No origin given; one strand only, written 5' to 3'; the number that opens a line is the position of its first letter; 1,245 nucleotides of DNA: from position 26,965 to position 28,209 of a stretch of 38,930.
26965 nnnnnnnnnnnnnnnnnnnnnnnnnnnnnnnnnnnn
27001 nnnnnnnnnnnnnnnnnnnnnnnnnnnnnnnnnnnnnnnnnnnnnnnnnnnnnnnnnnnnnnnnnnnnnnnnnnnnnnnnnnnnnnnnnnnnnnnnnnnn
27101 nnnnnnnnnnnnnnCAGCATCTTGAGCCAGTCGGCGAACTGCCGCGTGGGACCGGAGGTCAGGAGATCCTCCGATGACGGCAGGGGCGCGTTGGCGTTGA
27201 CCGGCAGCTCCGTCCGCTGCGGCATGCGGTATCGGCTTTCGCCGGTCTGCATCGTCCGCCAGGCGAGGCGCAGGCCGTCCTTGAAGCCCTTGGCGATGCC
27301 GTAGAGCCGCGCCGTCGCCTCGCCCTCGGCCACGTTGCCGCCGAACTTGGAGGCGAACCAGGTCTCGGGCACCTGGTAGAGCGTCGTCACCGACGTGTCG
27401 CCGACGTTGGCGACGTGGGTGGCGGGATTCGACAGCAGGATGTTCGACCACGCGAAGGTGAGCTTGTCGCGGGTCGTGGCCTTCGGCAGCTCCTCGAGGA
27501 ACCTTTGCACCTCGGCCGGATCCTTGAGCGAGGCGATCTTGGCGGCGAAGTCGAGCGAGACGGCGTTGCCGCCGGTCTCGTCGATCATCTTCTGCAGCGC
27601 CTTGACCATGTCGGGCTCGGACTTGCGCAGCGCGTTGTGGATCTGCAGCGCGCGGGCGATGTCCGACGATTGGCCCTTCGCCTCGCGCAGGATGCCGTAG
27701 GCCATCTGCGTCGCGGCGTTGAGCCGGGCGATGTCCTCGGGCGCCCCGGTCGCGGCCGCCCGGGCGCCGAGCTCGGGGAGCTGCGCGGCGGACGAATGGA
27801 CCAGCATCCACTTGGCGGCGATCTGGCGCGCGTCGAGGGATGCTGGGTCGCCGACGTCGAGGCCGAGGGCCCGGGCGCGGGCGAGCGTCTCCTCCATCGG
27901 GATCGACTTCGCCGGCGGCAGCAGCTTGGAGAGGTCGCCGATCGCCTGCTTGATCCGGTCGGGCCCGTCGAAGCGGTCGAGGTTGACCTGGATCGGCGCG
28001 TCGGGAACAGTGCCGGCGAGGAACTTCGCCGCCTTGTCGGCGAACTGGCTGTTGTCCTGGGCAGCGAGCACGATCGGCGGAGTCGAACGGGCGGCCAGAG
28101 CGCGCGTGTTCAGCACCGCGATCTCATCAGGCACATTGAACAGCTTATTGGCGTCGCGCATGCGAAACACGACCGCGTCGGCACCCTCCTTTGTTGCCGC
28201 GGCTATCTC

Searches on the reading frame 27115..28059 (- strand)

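Call 63: search_protein_families(library=pfam, proteins=[window:27115-28059:-], max_evalue=0.5)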
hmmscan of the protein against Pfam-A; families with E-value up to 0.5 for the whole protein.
window:27115-28059:- (315 aa): 1 family
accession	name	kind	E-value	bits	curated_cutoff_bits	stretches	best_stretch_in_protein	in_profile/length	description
PF19026.7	UBA_HYPK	-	0.22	11.4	27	0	142-159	24-41/41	HYPK UBA domain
